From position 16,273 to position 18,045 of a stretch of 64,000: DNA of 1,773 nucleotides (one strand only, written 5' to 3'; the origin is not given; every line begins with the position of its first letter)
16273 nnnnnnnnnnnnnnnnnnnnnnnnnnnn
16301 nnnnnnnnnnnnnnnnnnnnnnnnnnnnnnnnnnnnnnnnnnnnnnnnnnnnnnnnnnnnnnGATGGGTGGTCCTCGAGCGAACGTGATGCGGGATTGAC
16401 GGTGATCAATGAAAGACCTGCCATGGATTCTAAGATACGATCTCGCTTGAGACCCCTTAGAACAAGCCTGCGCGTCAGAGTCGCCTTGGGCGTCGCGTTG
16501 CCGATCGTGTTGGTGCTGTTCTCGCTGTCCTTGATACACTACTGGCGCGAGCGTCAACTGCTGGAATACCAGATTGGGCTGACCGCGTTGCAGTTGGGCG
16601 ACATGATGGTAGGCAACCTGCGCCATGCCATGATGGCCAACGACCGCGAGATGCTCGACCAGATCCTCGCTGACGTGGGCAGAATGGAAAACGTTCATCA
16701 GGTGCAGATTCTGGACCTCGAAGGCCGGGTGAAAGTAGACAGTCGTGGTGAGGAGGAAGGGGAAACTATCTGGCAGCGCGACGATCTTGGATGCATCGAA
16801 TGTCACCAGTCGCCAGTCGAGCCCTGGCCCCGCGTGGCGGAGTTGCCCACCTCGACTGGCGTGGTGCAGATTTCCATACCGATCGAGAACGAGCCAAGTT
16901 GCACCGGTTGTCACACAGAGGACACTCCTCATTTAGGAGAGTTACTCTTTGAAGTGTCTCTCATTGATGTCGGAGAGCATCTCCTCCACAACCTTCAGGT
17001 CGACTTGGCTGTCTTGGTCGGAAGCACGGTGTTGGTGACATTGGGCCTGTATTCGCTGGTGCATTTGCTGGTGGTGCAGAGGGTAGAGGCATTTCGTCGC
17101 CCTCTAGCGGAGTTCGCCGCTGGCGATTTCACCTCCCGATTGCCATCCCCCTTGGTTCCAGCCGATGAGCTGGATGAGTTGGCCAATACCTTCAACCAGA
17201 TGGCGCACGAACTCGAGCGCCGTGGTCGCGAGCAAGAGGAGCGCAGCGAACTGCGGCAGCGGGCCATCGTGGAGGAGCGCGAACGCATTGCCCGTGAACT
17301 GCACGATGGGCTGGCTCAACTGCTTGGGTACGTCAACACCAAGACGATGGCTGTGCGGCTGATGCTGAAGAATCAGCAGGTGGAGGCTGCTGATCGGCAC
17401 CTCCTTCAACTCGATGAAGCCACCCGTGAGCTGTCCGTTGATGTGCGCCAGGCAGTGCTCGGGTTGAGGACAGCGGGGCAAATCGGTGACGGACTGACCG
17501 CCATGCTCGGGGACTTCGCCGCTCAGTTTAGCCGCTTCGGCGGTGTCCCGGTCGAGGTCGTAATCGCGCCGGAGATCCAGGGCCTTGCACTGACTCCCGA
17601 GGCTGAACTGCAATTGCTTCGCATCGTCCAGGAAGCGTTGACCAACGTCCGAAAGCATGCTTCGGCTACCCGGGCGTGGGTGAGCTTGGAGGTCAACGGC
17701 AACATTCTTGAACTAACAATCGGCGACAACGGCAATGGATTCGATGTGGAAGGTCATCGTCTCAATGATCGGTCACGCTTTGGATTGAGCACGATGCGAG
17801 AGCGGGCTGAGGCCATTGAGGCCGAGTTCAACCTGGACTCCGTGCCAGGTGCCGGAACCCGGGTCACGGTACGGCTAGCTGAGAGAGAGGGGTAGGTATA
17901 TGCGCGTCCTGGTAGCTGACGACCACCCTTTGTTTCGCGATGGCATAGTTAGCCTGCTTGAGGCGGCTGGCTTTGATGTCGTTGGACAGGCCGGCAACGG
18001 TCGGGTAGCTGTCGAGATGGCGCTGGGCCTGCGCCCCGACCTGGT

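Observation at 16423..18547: Two-component system whose sensor kinase has a periplasmic di-haem-c (2x CXXCH) sensing domain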

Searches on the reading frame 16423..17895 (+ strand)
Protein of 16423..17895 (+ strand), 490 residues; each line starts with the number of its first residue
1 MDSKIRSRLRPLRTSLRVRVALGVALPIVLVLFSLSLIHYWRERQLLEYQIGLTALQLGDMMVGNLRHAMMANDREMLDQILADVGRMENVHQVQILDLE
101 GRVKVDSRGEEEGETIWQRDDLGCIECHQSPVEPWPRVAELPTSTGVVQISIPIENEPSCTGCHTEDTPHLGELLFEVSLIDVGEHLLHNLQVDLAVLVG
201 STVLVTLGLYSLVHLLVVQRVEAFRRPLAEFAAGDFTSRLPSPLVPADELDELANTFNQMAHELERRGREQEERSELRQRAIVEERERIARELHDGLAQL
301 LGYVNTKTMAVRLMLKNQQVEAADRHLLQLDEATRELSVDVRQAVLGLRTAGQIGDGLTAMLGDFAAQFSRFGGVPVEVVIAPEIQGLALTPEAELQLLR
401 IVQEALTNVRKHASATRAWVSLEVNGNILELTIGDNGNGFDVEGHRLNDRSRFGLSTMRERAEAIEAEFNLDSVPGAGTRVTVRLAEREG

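Call 3: search_protein_families(library=pfam, proteins=[window:16423-17895:+], max_evalue=0.01)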
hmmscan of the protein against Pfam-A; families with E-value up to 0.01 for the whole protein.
window:16423-17895:+ (490 aa): 5 families
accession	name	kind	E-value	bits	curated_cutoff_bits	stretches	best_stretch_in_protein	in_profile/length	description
PF02518.31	HATPase_c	-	1.2e-13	51.9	26.4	1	395-487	3-109/111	Histidine kinase-, DNA gyrase B-, and HSP90-like ATPase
PF07730.19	HisKA_3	-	1.6e-10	41.8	24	1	285-351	1-66/68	Histidine kinase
PF00672.30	HAMP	-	2.1e-08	34.8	25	1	216-265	5-52/53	HAMP domain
PF21563.3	Mcp40H-20_sensor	-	1.4e-06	29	27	1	147-180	78-111/112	Methyl-accepting chemotaxis sensory transducer, class 40H, sensor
PF13581.12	HATPase_c_2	-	0.0055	17.2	27.4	0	390-449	24-88/127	Histidine kinase-like ATPase domain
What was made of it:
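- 16423..17895 (+): Sensor histidine kinase, 490 aa: TM1, two-haem sCache sensor, TM2, HAMP, HisKA_3, HATPase_c. Pfam, call 3.
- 16543..16998 (+): Extracytoplasmic sCache/PDC-type sensor domain (about residues 41-192). PF21563 at 29 bits, call 3.
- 17068..17217 (+): HAMP domain. PF00672, E 2e-8, call 3.
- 17275..17475 (+): HisKA_3 dimerisation/phosphoacceptor domain with invariant His294. PF07730, call 3.
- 17605..17883 (+): HATPase_c catalytic domain. PF02518, call 3.
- Checked: The ORF 16423-17895 (+), 490 aa, has HAMP (res 216-265), HisKA_3 (285-351) and HATPase_c (395-487) (call 3).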

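Call 6: find_homologous_proteins(query=window:16423-17895:+, max_evalue=0.00001)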
Query window:16423-17895:+ (490 aa): 4502 proteins with E <= 0.00001 among 8000 candidates; the best 120 are listed.
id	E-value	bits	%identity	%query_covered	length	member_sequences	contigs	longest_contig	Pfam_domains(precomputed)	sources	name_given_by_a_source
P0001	0.0e+0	1022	100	96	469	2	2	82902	PF00672.31,PF07730.20,PF02518.32,PF21563.4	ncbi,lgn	-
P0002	1.5e-269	913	90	96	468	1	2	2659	PF00672.31,PF07730.20,PF02518.32,PF21563.4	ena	-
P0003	1.6e-259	880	88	95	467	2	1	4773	PF00672.31,PF07730.20,PF02518.32,PF21563.4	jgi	-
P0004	6.9e-242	821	80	92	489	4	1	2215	PF00672.31,PF07730.20,PF02518.32,PF21563.4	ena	-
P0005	8.2e-219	745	73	100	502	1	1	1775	PF00672.31,PF07730.20,PF02518.32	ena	-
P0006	1.3e-214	732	72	99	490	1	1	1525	PF00672.31,PF07730.20,PF02518.32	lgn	-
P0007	4.1e-208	710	70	99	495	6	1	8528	PF00672.31,PF07730.20,PF02518.32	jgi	jgi:signal transduction histidine kinase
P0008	5.2e-194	664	64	99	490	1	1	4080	PF00672.31,PF07730.20,PF02518.32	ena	-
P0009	1.8e-193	662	65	99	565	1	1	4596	PF00672.31,PF07730.20,PF02518.32,PF21563.4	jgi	jgi:signal transduction histidine kinase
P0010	1.1e-190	653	63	99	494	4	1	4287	PF00672.31,PF13581.13,PF07730.20,PF02518.32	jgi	-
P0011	2.2e-189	648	64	99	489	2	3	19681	PF00672.31,PF07730.20,PF02518.32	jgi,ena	-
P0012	2.8e-182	625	63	99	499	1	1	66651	PF00672.31,PF07730.20,PF02518.32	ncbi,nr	ncbi:MAG: HAMP domain-containing protein [Chloroflexi bacterium]|nr:HAMP domain-containing protein [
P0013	6.4e-182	624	62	99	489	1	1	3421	PF00672.31,PF07730.20,PF02518.32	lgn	-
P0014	1.6e-181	622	61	99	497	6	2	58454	PF00672.31,PF07730.20,PF02518.32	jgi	-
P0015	8.2e-181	620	61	99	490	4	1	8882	PF00672.31,PF07730.20,PF02518.32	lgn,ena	-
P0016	4.2e-179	614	64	94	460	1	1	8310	PF00672.31,PF13581.13,PF07730.20,PF02518.32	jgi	jgi:signal transduction histidine kinase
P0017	7.0e-179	614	61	99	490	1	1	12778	PF07730.20,PF02518.32,PF21563.4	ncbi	-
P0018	8.7e-178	610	60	100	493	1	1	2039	PF00672.31,PF07730.20,PF02518.32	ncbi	-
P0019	4.3e-176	605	79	73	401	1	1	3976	PF00672.31,PF07730.20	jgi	-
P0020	2.9e-175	602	61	99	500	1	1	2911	PF00672.31,PF07730.20,PF02518.32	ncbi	-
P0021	1.0e-173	597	62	95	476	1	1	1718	PF00672.31,PF13581.13,PF07730.20,PF02518.32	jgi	jgi:signal transduction histidine kinase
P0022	1.7e-173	596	60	100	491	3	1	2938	PF00672.31,PF07730.20,PF02518.32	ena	-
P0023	5.5e-173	594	59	99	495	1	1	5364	PF00672.31,PF07730.20,PF02518.32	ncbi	-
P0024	1.6e-171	589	60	98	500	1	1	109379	PF00672.31,PF07730.20,PF02518.32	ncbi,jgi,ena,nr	ncbi:MAG TPA: sensor histidine kinase [Anaerolineae bacterium]|nr:sensor histidine kinase [Anaerolin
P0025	2.2e-171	589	60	95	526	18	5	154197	PF00672.31,PF13581.13,PF07730.20,PF02518.32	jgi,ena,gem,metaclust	metaclust:\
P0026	1.6e-170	586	59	99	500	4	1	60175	PF00672.31,PF07730.20,PF02518.32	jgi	-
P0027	1.6e-170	586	57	100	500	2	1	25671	PF00672.31,PF13581.13,PF07730.20,PF02518.32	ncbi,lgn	ncbi:MAG: ATP-binding protein [Chloroflexota bacterium]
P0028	1.8e-170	586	60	98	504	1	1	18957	PF00672.31,PF13581.13,PF07730.20,PF02518.32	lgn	-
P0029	1.1e-169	583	60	99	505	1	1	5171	PF00672.31,PF07730.20,PF02518.32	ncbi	ncbi:MAG: sensor histidine kinase [Chloroflexota bacterium]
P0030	1.1e-168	580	59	97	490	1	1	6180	PF00672.31,PF13581.13,PF07730.20,PF02518.32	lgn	-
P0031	1.6e-168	580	58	100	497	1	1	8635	PF00672.31,PF07730.20,PF02518.32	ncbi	-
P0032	2.9e-168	579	59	99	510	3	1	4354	PF00672.31,PF07730.20,PF02518.32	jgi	jgi:signal transduction histidine kinase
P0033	4.9e-168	578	59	99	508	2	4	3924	PF00672.31,PF13581.13,PF07730.20,PF02518.32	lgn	-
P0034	5.8e-167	574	61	93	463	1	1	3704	PF00672.31,PF13581.13,PF07730.20,PF02518.32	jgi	jgi:signal transduction histidine kinase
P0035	9.9e-166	570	59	97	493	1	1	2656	PF00672.31,PF13581.13,PF07730.20,PF02518.32,PF21563.4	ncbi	-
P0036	2.6e-165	569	56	97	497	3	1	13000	PF00672.31,PF13581.13,PF07730.20,PF02518.32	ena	-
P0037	1.1e-164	567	58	99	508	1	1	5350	PF00672.31,PF07730.20,PF02518.32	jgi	jgi:signal transduction histidine kinase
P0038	2.8e-164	566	55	100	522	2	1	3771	PF00672.31,PF07730.20,PF02518.32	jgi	jgi:signal transduction histidine kinase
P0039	8.3e-164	564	58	97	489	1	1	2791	PF00672.31,PF07730.20,PF02518.32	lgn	-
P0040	1.1e-163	564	58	99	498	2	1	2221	PF00672.31,PF07730.20,PF02518.32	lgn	-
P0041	1.3e-163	563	57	99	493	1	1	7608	PF00672.31,PF07730.20,PF02518.32,PF21563.4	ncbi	-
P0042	1.8e-163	563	58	97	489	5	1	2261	PF00672.31,PF07730.20,PF02518.32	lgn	-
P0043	6.7e-162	558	56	99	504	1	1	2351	PF00672.31,PF13581.13,PF07730.20,PF02518.32,PF21563.4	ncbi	-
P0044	8.2e-162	557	57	98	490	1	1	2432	PF00672.31,PF13581.13,PF07730.20,PF02518.32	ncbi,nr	ncbi:MAG: HAMP domain-containing protein [Chloroflexi bacterium]|nr:HAMP domain-containing protein [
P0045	2.3e-161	556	57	97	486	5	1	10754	PF00672.31,PF13581.13,PF07730.20,PF02518.32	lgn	-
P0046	4.4e-161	555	56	99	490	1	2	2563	PF00672.31,PF07730.20,PF02518.32,PF21563.4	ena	-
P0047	1.4e-160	553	55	98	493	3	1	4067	PF00672.31,PF07730.20,PF02518.32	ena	-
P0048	1.5e-160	553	58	95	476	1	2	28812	PF00672.31,PF13581.13,PF07730.20,PF02518.32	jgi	jgi:signal transduction histidine kinase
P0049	2.0e-160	553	58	95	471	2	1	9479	PF00672.31,PF07730.20,PF02518.32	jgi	-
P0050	3.5e-160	552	57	98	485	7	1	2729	PF00672.31,PF07730.20,PF02518.32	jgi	jgi:signal transduction histidine kinase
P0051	3.9e-160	552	57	94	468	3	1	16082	PF00672.31,PF07730.20,PF02518.32,PF21563.4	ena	-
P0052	4.1e-160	552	57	96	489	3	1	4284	PF00672.31,PF13581.13,PF07730.20,PF02518.32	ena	-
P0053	9.3e-160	551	57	96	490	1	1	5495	PF00672.31,PF07730.20,PF02518.32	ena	-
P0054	1.3e-159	550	54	98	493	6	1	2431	PF00672.31,PF07730.20,PF02518.32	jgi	jgi:signal transduction histidine kinase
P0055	4.8e-159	548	56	97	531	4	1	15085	PF00672.31,PF13581.13,PF07730.20,PF02518.32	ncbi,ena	-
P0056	6.8e-159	548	58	97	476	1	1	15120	PF00672.31,PF07730.20,PF02518.32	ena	-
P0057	2.3e-158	546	55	98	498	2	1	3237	PF00672.31,PF13581.13,PF07730.20,PF02518.32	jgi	-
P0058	3.8e-158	545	55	99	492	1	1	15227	PF00672.31,PF13581.13,PF07730.20,PF02518.32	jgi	-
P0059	5.8e-158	545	57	96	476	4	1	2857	PF00672.31,PF07730.20,PF02518.32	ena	-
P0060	2.1e-157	543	54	97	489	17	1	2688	PF00672.31,PF07730.20,PF02518.32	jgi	jgi:signal transduction histidine kinase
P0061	3.3e-157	542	57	97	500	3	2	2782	PF00672.31,PF07730.20,PF02518.32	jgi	-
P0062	5.2e-157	542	56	97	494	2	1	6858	PF00672.31,PF13581.13,PF07730.20,PF02518.32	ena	-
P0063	9.6e-157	541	57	93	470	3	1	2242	PF00672.31,PF07730.20,PF02518.32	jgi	jgi:signal transduction histidine kinase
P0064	2.0e-156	540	54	98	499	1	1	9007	PF00672.31,PF07730.20,PF02518.32,PF21563.4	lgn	-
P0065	3.0e-156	539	56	96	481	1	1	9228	PF00672.31,PF07730.20,PF02518.32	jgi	jgi:signal transduction histidine kinase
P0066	7.3e-156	538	55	97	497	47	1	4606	PF00672.31,PF07730.20,PF02518.32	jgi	jgi:signal transduction histidine kinase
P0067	4.0e-155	535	53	98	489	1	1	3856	PF00672.31,PF07730.20,PF02518.32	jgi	jgi:signal transduction histidine kinase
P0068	6.3e-155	535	53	98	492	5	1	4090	PF00672.31,PF13581.13,PF07730.20,PF02518.32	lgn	-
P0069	8.5e-155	534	59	87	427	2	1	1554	PF00672.31,PF07730.20,PF02518.32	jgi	jgi:signal transduction histidine kinase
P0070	8.9e-155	534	56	97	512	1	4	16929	PF00672.31,PF13581.13,PF07730.20,PF02518.32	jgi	jgi:signal transduction histidine kinase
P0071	1.3e-154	534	54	100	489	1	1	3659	PF00672.31,PF13581.13,PF07730.20,PF02518.32,PF21563.4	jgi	jgi:signal transduction histidine kinase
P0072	1.7e-154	533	57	94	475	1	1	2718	PF00672.31,PF07730.20,PF02518.32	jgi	-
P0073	2.6e-154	533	56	93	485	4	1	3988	PF09984.16,PF07730.20,PF02518.32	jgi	jgi:signal transduction histidine kinase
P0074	3.4e-154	532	55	97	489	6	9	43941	PF00672.31,PF13581.13,PF07730.20,PF02518.32,PF21563.4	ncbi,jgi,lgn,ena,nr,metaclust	ncbi:MAG TPA: ATP-binding protein [Anaerolineae bacterium]|nr:ATP-binding protein [Anaerolineae bact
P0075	1.9e-153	530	54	98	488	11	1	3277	PF00672.31,PF07730.20,PF02518.32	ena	-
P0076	2.1e-153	530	53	100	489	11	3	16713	PF00672.31,PF13581.13,PF07730.20,PF02518.32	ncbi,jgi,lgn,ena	-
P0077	3.4e-153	529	53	100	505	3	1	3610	PF00672.31,PF07730.20,PF02518.32,PF21563.4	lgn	-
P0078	4.1e-153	529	56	97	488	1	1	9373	PF00672.31,PF07730.20,PF02518.32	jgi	-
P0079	7.8e-153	528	53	99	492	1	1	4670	PF00672.31,PF07730.20,PF02518.32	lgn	-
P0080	1.1e-152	527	51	99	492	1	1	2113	PF00672.31,PF07730.20,PF02518.32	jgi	jgi:signal transduction histidine kinase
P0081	1.3e-152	527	55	96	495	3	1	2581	PF00672.31,PF07730.20,PF02518.32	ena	-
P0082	1.3e-152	527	54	98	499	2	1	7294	PF00672.31,PF07730.20,PF02518.32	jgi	jgi:signal transduction histidine kinase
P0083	1.4e-152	527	52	99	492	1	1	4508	PF00672.31,PF13581.13,PF07730.20,PF02518.32,PF21563.4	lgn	-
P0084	1.6e-152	527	55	96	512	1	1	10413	PF00672.31,PF13581.13,PF07730.20,PF02518.32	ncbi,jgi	-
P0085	3.9e-152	526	56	97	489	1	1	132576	PF13581.13,PF07730.20,PF02518.32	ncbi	-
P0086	4.7e-152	525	55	97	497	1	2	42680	PF00672.31,PF13581.13,PF07730.20,PF02518.32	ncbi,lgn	-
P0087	1.8e-151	523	53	97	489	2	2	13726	PF00672.31,PF07730.20,PF02518.32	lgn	-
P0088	6.0e-151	522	54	99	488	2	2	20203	PF00672.31,PF13581.13,PF07730.20,PF02518.32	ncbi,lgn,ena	-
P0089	9.4e-151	521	55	95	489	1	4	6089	PF00672.31,PF07730.20,PF02518.32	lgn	-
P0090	1.1e-150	521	55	95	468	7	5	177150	PF00672.31,PF07730.20,PF02518.32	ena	-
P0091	4.6e-150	519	51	100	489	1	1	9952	PF00672.31,PF13581.13,PF07730.20,PF02518.32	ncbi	-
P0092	8.4e-150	518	52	98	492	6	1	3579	PF00672.31,PF13581.13,PF07730.20,PF02518.32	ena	-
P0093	1.1e-149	517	56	97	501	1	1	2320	PF13581.13,PF07730.20,PF02518.32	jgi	jgi:signal transduction histidine kinase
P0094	1.6e-149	517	54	98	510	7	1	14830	PF00672.31,PF07730.20,PF02518.32,PF21563.4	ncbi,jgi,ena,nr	ncbi:MAG TPA: sensor histidine kinase [Anaerolineales bacterium]|nr:sensor histidine kinase [Anaerol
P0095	2.0e-149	517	52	98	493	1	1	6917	PF00672.31,PF07730.20,PF02518.32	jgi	jgi:signal transduction histidine kinase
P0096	2.0e-149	517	52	99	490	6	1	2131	PF00672.31,PF07730.20,PF02518.32,PF21563.4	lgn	-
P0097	2.3e-149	516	51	98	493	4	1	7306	PF00672.31,PF07730.20,PF02518.32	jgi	-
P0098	2.4e-149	516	50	98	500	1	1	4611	PF00672.31,PF07730.20,PF02518.32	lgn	-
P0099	7.1e-149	515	54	98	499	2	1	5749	PF00672.31,PF07730.20,PF02518.32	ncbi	-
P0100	6.8e-148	512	54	96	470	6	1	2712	PF00672.31,PF07730.20,PF02518.32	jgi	jgi:signal transduction histidine kinase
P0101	8.8e-148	511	54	98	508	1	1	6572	PF00672.31,PF07730.20,PF02518.32,PF21563.4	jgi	jgi:signal transduction histidine kinase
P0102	3.9e-147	509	53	98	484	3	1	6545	PF00672.31,PF07730.20,PF02518.32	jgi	jgi:signal transduction histidine kinase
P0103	6.1e-147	508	52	98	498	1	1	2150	PF00672.31,PF13581.13,PF07730.20,PF02518.32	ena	-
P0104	6.1e-147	508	51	99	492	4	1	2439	PF00672.31,PF07730.20,PF02518.32,PF21563.4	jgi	-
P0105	6.6e-147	508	54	96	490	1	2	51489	PF00672.31,PF07730.20,PF02518.32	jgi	jgi:signal transduction histidine kinase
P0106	7.3e-147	508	51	97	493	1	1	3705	PF00672.31,PF07730.20,PF02518.32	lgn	-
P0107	7.7e-147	508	50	99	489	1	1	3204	PF00672.31,PF13581.13,PF07730.20,PF02518.32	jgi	jgi:signal transduction histidine kinase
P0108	9.2e-147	508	54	96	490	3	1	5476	PF00672.31,PF07730.20,PF02518.32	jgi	jgi:signal transduction histidine kinase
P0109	1.1e-146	508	53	100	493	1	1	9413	PF00672.31,PF07730.20,PF02518.32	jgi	jgi:signal transduction histidine kinase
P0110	1.1e-146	508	55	96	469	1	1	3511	PF00672.31,PF07730.20,PF02518.32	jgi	jgi:signal transduction histidine kinase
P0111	1.1e-146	508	50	98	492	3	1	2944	PF00672.31,PF13581.13,PF07730.20,PF02518.32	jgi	jgi:signal transduction histidine kinase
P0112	2.3e-146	506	50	98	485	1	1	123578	PF00672.31,PF07730.20,PF02518.32,PF21563.4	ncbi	ncbi:MAG: sensor histidine kinase [Chloroflexota bacterium]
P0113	2.4e-146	506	52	97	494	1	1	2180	PF00672.31,PF07730.20,PF02518.32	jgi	jgi:signal transduction histidine kinase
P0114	2.5e-146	506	51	99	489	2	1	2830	PF00672.31,PF07730.20,PF02518.32,PF21563.4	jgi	-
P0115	2.8e-146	506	54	97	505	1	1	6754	PF00672.31,PF13581.13,PF07730.20,PF02518.32,PF21563.4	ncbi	-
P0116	3.7e-146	506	53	98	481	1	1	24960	PF00672.31,PF07730.20,PF02518.32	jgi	jgi:signal transduction histidine kinase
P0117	5.0e-146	505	52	99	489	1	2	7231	PF00672.31,PF07730.20,PF02518.32,PF21563.4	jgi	jgi:signal transduction histidine kinase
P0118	5.4e-146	505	53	98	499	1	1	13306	PF00672.31,PF07730.20,PF02518.32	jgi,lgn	jgi:signal transduction histidine kinase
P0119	6.0e-146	505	52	96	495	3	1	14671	PF00672.31,PF07730.20,PF02518.32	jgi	-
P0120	6.3e-146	505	55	96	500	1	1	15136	PF00672.31,PF07730.20,PF02518.32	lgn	-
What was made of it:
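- On Tll0287/DUF3365 sCache_haem (Pfam DUF3365): None of the 120 listed homologues has it among its precomputed Pfam domains (call 6).
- The PF21563 match is marginal and is recorded for only a minority of the listed homologues (call 6).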

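Call 18: predict_structure(alignment_id=A1)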
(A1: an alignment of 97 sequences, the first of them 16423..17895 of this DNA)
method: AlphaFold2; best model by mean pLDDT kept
length: 490 residues; sequences in the alignment: 97
mean_pLDDT: 82.3   pTM: 0.48
mean pLDDT of the five models: 82.3, 79.5, 79.2, 77.5, 75.4
residues with pLDDT >= 90: 105; 70-90: 331; 50-70: 50; < 50: 4
segments of 3 or more residues with pLDDT < 50: none
pLDDT, mean of each block of 10 residues (from residue 1): 53 63 79 82 81 83 87 88 87 87 84 75 72 64 71 84 77 85 77 83 85 86 90 90 85 91 90 80 76 79 86 91 89 77 73 80 90 90 86 89 90 87 93 92 64 79 93 89 79
secondary structure, 60 per line:
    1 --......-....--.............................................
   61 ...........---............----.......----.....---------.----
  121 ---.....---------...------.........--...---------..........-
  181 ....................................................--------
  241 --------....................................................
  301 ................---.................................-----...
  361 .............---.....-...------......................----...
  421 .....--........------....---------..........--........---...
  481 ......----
elements in order: H3-8 H10-13 H16-71 H75-86 E91-97 E102-106 H124-128 E138-140 E147-155 E170-179 H181-232 H249-316 H320-352 H358-373 E377-381 H392-413 E418-425 E428-435 H442-445 H455-464 E467-474 E478-486
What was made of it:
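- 16423..17895 (+): AF2 model pLDDT 82, call 18.
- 16792..16806 (+): CXXCH motif 1 (CIECH, residues 124-128), the extra haem site in the beta2-beta3 connection. Short helix 124-128 in the model (call 18).
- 16999..17070 (+): TM2 (about residues 193-216). Continuous helix 181-232 in the model, call 18.
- On Haem-c sCache sensor (PF21563, GSU0582/GSU0935 type): It lies between strands 147-155 and 170-179 (call 18).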

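Call 22: fold_search(model_id=the predicted structure, library=pdb)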
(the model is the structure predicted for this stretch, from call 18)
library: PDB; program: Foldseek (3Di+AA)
matches with E <= 10: 934; with E <= 0.001: 338
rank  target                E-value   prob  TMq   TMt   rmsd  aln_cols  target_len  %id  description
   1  9a5d_A                2.5e-17  1.00  0.43  0.36  29.1       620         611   15  Integrative model of WALK-YYCH by crosslinking MS and deep learning (released 2024-09-18)
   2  4gt8                  7.5e-11  1.00  0.24  0.82   2.5       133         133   34  Crystal Structure of the Catalytic and ATP-binding Domain from VraS in Complex with ADP (released 2013-08-28)
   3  3ehj_A                3.0e-10  1.00  0.22  0.49  15.8       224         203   23  Crystal structure of DesKC-H188V in complex with AMP-PCP (released 2009-09-15)
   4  3gif_A                4.6e-10  1.00  0.23  0.51  14.1       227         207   26  Crystal structure of DesKC_H188E in complex with ADP (released 2009-09-15)
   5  3ehj_B                6.1e-10  1.00  0.22  0.47  15.4       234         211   24  Crystal structure of DesKC-H188V in complex with AMP-PCP (released 2009-09-15)
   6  5iuk_D                6.4e-10  1.00  0.25  0.52  14.2       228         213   26  Crystal structure of the DesK-DesR complex in the phosphotransfer state with high Mg2+ (150 mM) (released 2016-12-21)
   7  3ehf_A                6.8e-10  1.00  0.23  0.57   9.8       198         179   25  Crystal structure of DesKC in complex with AMP-PCP (released 2009-09-15)
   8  5iuk_A                7.6e-10  1.00  0.24  0.51  14.2       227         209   25  Crystal structure of the DesK-DesR complex in the phosphotransfer state with high Mg2+ (150 mM) (released 2016-12-21)
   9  7ssj_A                7.6e-10  1.00  0.24  0.50  16.3       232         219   25  Crystal structure of the DesK-DesR complex in the phosphatase state (released 2022-11-16)
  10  5iuj_A                8.0e-10  1.00  0.24  0.51  14.0       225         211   27  Crystal structure of the DesK-DesR complex in the phosphotransfer state with low Mg2+ (20 mM) (released 2016-12-21)
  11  7ssi_B                8.0e-10  1.00  0.21  0.47  14.3       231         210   25  CRYSTAL STRUCTURE OF THE DESK:DESR-Q10A COMPLEX IN THE PHOSPHOTRANSFER STATE (released 2022-11-16)
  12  7ssi_E                8.5e-10  1.00  0.21  0.46  14.0       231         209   25  CRYSTAL STRUCTURE OF THE DESK:DESR-Q10A COMPLEX IN THE PHOSPHOTRANSFER STATE (released 2022-11-16)
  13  5iuj_D                1.1e-09  1.00  0.25  0.52  14.0       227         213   26  Crystal structure of the DesK-DesR complex in the phosphotransfer state with low Mg2+ (20 mM) (released 2016-12-21)
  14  5iuj_B                1.2e-09  1.00  0.23  0.50  15.1       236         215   23  Crystal structure of the DesK-DesR complex in the phosphotransfer state with low Mg2+ (20 mM) (released 2016-12-21)
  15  4r39_A                1.2e-09  1.00  0.26  0.56  12.6       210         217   20  Histidine kinase domain from Erythrobacter litoralis EL346 blue-light activated histidine kinase (released 2014-12-03)
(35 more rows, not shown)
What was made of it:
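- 16423..17895 (+): DesK/VraS-type kinase core by Foldseek, call 22.
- On HisKA_3 histidine kinases (NarX/DesK/LiaS group): Foldseek matches DesK and VraS (call 22).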
